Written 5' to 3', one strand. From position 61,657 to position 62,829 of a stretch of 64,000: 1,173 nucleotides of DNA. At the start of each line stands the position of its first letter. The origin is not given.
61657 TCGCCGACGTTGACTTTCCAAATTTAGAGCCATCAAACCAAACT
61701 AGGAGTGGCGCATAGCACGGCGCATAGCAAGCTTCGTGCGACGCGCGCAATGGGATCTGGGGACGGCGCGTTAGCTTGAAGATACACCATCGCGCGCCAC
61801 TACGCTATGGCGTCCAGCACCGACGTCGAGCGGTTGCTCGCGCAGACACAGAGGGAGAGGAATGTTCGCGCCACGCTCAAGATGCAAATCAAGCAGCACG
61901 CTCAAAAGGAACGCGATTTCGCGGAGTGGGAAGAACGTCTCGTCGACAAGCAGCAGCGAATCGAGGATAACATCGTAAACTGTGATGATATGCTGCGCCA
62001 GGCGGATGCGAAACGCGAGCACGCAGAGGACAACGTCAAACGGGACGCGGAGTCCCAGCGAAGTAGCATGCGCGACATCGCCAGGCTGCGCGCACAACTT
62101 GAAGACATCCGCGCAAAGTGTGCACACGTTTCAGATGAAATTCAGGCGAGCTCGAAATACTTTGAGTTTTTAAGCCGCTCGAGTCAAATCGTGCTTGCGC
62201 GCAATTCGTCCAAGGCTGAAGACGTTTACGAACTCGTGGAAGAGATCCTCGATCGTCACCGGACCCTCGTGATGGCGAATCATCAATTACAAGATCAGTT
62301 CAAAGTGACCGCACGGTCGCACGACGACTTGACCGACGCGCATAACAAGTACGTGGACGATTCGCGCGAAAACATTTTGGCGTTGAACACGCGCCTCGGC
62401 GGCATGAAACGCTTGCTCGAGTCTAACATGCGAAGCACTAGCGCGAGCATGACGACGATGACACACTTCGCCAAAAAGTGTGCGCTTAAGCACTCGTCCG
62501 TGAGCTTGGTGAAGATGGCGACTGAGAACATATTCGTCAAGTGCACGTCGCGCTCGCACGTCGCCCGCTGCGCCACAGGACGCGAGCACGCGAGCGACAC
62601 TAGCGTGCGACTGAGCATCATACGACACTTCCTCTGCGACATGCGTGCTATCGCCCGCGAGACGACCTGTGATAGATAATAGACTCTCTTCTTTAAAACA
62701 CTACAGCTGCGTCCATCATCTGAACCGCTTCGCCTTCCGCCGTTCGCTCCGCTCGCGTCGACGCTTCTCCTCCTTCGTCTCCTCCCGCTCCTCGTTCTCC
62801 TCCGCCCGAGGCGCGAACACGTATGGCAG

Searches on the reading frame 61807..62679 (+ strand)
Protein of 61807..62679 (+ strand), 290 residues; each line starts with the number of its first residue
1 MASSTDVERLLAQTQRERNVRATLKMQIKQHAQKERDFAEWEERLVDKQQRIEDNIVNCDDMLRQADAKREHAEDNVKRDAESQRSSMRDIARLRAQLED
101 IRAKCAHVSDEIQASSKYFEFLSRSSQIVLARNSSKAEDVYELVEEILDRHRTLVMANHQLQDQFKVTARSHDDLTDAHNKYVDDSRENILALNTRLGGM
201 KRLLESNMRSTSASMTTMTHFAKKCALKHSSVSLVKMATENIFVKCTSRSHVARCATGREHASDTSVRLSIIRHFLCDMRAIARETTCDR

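Call 27: search_protein_families(library=pfam, proteins=[window:61807-62679:+], max_evalue=0.01)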
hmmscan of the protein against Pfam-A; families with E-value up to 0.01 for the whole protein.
window:61807-62679:+ (290 aa): 1 family
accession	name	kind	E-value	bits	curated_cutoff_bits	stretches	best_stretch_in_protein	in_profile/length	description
PF13863.11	DUF4200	-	2.5e-17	63.8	29.7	1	10-124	1-115/119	Domain of unknown function (DUF4200)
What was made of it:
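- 61807..62679 (+): Downstream co-directional gene, a DUF4200 protein of 290 aa. Pfam PF13863, E = 2.5e-17 (call 27).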

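Call 34: find_encoding_contigs(protein=window:61807-62679:+, flank=1500, max_places=10)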
Protein window:61807-62679:+ (290 aa): 16 contigs read that carry it; 10 places shown.
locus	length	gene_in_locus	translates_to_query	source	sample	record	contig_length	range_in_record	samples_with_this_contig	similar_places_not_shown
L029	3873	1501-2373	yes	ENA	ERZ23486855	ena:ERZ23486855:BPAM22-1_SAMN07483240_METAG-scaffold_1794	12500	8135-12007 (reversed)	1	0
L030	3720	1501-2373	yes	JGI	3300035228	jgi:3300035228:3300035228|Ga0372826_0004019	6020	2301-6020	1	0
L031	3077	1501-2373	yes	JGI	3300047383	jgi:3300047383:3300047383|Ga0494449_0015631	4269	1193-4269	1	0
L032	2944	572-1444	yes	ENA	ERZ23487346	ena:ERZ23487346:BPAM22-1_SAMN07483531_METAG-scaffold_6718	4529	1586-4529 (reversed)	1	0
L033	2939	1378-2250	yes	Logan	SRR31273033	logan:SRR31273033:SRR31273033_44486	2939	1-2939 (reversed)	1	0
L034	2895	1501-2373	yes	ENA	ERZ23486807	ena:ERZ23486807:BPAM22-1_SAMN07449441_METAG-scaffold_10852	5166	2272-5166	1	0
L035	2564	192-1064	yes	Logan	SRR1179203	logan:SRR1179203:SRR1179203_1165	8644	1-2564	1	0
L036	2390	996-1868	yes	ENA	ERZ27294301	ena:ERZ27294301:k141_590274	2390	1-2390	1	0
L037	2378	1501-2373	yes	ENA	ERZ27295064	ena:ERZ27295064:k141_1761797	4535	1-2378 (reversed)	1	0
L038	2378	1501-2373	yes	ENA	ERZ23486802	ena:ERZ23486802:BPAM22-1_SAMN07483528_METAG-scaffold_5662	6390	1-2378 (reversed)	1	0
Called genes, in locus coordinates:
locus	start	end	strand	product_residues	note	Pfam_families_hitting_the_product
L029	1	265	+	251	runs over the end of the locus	?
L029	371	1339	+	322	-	PF12146:Hydrolase_4 (faint)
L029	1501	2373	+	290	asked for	PF13863:DUF4200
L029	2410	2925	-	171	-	PF05620:TMEM208_SND2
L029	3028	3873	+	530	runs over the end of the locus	PF01494:FAD_binding_3 (weak)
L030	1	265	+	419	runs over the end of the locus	PF02670:DXP_reductoisom, PF08436:DXP_redisom_C, PF13288:DXPR_C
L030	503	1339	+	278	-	PF12697:Abhydrolase_6 (faint), PF12146:Hydrolase_4 (faint)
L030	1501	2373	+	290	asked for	PF13863:DUF4200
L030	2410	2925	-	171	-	PF05620:TMEM208_SND2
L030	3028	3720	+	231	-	?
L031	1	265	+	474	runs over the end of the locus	PF02670:DXP_reductoisom, PF08436:DXP_redisom_C, PF13288:DXPR_C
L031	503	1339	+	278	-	PF12697:Abhydrolase_6 (faint), PF12146:Hydrolase_4 (faint)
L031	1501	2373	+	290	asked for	PF13863:DUF4200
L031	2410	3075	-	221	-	?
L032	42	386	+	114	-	-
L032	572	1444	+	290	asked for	PF13863:DUF4200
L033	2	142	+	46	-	?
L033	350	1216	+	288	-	PF12697:Abhydrolase_6 (faint), PF12146:Hydrolase_4 (faint)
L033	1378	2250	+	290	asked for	PF13863:DUF4200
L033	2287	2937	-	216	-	?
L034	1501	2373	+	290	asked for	PF13863:DUF4200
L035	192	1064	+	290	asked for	PF13863:DUF4200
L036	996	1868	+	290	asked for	PF13863:DUF4200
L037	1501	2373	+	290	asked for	PF13863:DUF4200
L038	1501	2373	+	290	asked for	PF13863:DUF4200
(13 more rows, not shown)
